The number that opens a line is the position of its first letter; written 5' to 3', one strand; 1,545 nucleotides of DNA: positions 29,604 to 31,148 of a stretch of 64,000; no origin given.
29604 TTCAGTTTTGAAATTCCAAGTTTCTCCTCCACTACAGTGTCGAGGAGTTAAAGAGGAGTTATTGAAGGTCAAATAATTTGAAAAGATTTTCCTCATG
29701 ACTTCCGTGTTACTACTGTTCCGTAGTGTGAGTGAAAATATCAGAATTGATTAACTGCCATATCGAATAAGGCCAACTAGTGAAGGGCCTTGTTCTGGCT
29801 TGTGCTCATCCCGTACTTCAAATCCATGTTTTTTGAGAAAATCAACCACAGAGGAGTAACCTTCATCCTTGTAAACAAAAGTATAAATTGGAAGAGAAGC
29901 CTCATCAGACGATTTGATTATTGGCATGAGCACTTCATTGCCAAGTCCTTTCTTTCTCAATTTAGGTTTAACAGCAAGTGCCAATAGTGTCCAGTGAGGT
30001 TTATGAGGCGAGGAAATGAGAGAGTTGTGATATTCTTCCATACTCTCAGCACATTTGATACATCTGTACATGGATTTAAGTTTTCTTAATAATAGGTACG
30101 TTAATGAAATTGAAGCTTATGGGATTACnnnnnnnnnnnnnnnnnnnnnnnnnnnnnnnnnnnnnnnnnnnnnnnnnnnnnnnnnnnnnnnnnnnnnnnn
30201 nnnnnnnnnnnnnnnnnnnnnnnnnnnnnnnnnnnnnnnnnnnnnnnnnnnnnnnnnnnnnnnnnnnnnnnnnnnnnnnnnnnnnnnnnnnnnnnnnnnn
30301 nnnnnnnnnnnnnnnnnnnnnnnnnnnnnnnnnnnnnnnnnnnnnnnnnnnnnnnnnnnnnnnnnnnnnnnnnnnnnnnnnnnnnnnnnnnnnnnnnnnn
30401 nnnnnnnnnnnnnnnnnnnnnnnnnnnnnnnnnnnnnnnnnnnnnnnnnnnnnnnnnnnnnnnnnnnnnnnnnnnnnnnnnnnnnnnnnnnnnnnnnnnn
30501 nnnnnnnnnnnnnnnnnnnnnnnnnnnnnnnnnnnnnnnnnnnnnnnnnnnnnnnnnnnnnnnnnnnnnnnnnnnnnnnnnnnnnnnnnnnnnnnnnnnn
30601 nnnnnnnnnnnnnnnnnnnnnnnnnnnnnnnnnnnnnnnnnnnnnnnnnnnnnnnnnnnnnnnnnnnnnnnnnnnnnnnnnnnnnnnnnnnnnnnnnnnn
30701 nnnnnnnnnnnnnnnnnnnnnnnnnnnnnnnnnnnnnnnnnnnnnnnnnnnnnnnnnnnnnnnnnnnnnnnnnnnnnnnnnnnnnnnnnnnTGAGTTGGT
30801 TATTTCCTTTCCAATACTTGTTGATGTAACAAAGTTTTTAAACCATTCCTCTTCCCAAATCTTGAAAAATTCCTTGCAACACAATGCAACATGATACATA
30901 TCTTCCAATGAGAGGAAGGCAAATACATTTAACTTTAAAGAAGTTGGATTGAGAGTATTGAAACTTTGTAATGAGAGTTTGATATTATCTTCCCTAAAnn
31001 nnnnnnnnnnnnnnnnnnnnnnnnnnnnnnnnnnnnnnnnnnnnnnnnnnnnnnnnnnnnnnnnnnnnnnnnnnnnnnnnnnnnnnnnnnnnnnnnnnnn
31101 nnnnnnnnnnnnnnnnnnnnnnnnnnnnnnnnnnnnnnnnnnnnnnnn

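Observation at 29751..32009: Tri-domain gene: NEK-like kinase + F-box-like motif + GNAT acetyltransferase, assembled from six exons via five 45–56-nt introns and a 10-nt microexon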

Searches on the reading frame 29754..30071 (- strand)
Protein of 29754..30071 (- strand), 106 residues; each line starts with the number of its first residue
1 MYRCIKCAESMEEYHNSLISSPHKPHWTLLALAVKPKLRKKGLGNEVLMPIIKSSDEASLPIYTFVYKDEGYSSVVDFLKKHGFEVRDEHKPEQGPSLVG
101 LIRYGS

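Call 35: list_cluster_members(proteins=[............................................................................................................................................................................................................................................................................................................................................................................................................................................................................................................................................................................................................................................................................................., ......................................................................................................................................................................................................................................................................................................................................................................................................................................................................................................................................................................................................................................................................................, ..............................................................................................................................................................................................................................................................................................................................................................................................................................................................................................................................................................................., window:29754-30071:-])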
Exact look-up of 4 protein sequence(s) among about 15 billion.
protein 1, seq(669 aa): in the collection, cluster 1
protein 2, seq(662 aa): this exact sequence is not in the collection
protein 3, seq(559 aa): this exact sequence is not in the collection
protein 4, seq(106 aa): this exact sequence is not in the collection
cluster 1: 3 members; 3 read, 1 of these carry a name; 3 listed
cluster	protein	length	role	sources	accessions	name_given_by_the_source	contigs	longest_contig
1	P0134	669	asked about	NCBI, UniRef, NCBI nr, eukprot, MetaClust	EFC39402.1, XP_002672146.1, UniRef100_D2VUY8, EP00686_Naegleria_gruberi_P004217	predicted protein [Naegleria gruberi] | non-specific serine/threonine protein kinase n=1 Tax=Naegleria gruberi TaxID=5762 ... | uncharacterized protein NAEGRDRAFT_72831 [Naegleria gruberi]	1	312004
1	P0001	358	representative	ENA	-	-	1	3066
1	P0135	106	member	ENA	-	-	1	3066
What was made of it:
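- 29751..32009 (-): Whole coding region of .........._72831 (XP_002672146.1, D2VUY8): 6 exons, 5 introns, 669 aa. Exact match to the public protein (call 35).
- Checked: The 669-aa product is letter-for-letter the public protein EFC39402.1 / XP_002672146.1 / D2VUY8 of Naegleria gruberi (call 35).
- Exact identity to XP_002672146.1 / D2VUY8 (call 35).
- Tried and rejected: An exact look-up showed that the public 669-aa protein exists but is filed in a cluster whose representative is a 358-aa ENA fragment, P0001 (call 35).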

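Call 57: predict_structure(alignment_id=A4)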
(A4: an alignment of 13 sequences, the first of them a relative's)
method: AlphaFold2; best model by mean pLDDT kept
length: 669 residues; sequences in the alignment: 13
mean_pLDDT: 70.7   pTM: 0.42
mean pLDDT of the five models: 70.7, 70.4, 68.8, 67.9, 61.9
residues with pLDDT >= 90: 117; 70-90: 276; 50-70: 163; < 50: 113
segments of 3 or more residues with pLDDT < 50: 1-3, 72-76, 158-169, 274-284, 340-371, 425-473
pLDDT, mean of each block of 10 residues (from residue 1): 60 60 67 69 70 79 69 50 65 86 85 94 89 82 82 62 44 76 78 93 85 80 89 91 92 92 91 44 52 61 65 65 62 55 35 30 35 54 56 71 88 89 48 34 26 26 29 61 78 89 91 88 77 82 76 83 83 79 74 87 84 90 87 79 89 73 84
secondary structure, 60 per line:
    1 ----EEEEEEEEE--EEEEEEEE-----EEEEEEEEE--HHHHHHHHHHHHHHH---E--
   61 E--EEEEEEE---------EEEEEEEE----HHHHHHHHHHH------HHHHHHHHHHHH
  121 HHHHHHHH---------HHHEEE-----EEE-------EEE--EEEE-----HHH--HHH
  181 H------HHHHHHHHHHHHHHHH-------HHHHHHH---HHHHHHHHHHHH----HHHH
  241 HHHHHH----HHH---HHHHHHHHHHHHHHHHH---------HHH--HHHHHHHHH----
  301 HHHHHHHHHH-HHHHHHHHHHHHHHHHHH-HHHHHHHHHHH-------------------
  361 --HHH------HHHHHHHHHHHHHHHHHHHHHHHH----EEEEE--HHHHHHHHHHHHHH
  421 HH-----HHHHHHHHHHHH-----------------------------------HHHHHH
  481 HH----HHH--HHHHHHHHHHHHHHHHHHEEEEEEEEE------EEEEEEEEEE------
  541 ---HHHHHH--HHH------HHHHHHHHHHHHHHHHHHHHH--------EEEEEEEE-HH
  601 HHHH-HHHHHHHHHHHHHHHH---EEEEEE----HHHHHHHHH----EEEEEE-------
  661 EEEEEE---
elements in order (helices of 4 or more, strands of 3 or more residues): E5-13 E16-23 E29-37 H40-54 E64-70 E80-87 H92-102 H109-128 E141-143 E149-151 E159-161 E164-167 H178-181 H188-203 H211-217 H221-232 H237-246 H257-273 H288-296 H301-310 H312-329 H331-341 H372-395 E400-404 H407-422 H428-439 H475-482 H492-509 E510-518 E525-534 H544-549 H561-581 E590-597 H599-604 H606-621 E625-630 H635-643 E648-653 E661-666
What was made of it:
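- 29754..30617 (-): GNAT (puromycin-N-acetyltransferase-like) domain, residues 398-669; has a disordered insert (425-473), is interrupted by intron 5, and carries motif A RKKGLG at 602-607 (29957-29940). Full-length model (call 57).
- On F-box (Pfam PF00646 / PF12937): Three helices (288-296, 301-310, 312-329) are predicted at pLDDT about 60-65 (call 57).
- The F-box region of the model has only moderate confidence, pLDDT about 60-65 (call 57). Exon 6 alone encodes only beta4-beta7 of a GNAT fold, and exon 5 would end with an orphan beta1-beta3 (call 57). Model confidence is only moderate (call 57).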

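Call 58: find_encoding_contigs(protein=P0134, flank=1500, max_places=8)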
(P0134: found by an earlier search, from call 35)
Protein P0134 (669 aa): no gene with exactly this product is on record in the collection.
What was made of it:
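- A look-up of the exact product on assembled contigs found nothing (call 58). No N. gruberi transcript was found (call 58).
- Tried and rejected: A look-up of contigs encoding the exact 669-aa product, hoping for an N. gruberi transcript assembly, found nothing (call 58).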

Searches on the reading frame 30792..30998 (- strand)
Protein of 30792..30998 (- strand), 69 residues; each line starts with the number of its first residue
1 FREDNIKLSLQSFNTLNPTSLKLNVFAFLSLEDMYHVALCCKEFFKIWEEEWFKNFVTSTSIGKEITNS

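Call 6: search_protein_families(library=pfam, proteins=[window:30792-30998:-], max_evalue=1)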
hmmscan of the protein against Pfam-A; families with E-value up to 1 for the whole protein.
seq(69 aa): 3 families
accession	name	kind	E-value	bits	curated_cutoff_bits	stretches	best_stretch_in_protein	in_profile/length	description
PF12937.12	F-box-like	-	0.00027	21.1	24.3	1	18-49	5-36/47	F-box-like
PF00646.38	F-box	-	0.00061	20.1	20.5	1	18-54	5-41/43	F-box domain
PF09249.16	tRNA_NucTransf2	-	0.11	13.2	27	1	13-53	72-112/113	tRNA nucleotidyltransferase, second domain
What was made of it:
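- Pkinase matched as one stretch across four junctions (call 6).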

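Call 56: search_solved_structures(query=A5, max_evalue=10, show_alignments=3)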
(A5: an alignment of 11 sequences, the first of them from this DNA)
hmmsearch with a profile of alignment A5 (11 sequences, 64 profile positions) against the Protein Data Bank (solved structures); distinct sequences matched with E-value up to 10: 19.
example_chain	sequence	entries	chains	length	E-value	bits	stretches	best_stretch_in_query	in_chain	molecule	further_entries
1fs1_A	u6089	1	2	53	0.00036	23.7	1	9-52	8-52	CYCLIN A/CDK2-ASSOCIATED P19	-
5ibk_B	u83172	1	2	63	0.0022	21.1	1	11-46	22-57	F-box/WD repeat-containing protein 7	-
1ldk_E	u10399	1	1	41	0.0049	20.1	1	10-49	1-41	SKP2-like protein type gamma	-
1fqv_A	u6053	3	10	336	0.0061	19.7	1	9-52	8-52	SKP2 | S-phase kinase-associated protein 2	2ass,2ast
1fs2_A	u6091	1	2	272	0.0065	19.7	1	9-52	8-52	SKP2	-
7b5l_T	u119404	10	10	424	0.0086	19.3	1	9-52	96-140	S-phase kinase-associated protein 2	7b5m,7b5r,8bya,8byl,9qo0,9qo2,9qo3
7z8t_F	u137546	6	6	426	0.0087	19.3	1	9-52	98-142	S-phase kinase-associated protein 2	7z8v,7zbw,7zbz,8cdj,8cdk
8or0_E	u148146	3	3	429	0.0087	19.2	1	9-52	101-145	S-phase kinase-associated protein 2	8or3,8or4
5v4b_B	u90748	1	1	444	0.031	17.5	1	11-50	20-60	F-box/WD repeat-containing protein 7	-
2ovp_B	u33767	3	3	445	0.031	17.5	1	11-50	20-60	F-box/WD repeat protein 7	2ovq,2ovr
7t1y_B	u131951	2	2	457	0.031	17.5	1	11-50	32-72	F-box/WD repeat-containing protein 7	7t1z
6byh_E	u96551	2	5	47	0.051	16.8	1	14-50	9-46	Lysine-specific demethylase 2A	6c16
6bva_E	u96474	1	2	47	0.054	16.7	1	15-50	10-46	Lysine-specific demethylase 2B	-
4i6j_B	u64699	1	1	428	0.099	15.9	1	7-46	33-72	F-box/LRR-repeat protein 3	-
6o60_C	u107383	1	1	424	0.5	13.6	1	11-38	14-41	F-box/LRR-repeat protein 2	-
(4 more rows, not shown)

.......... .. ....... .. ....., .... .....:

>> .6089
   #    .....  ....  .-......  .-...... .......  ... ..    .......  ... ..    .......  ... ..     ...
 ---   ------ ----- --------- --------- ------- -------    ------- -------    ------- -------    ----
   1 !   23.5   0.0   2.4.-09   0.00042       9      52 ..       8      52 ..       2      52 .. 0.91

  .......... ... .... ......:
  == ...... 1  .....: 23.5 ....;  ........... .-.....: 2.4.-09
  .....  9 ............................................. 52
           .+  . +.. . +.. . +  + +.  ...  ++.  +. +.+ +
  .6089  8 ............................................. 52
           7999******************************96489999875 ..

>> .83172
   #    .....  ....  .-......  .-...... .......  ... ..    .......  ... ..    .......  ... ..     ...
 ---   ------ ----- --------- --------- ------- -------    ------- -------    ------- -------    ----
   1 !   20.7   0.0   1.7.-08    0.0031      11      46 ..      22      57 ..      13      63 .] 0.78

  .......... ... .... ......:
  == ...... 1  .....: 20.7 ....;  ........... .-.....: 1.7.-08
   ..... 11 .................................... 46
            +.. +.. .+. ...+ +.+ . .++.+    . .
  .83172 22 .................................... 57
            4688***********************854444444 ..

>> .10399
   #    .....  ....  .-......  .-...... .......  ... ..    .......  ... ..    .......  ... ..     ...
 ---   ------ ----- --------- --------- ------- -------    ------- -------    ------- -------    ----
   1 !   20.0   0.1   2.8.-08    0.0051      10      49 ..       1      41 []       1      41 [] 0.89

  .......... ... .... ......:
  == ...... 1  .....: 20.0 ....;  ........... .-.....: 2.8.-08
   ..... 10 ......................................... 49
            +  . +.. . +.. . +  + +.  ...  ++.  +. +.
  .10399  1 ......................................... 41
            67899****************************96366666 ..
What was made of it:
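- On F-box (Pfam PF00646 / PF12937): The family profile hits 19 PDB chains, all F-box proteins, with Skp2 at E 3.6e-4 (call 56).
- All 19 PDB hits of the family profile are F-box proteins (call 56). The best PDB E-value of the family profile is modest, 3.6e-4 (call 56). Every one of the 19 PDB hits is a bona fide F-box, aligned over the whole three-helix core (call 56).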
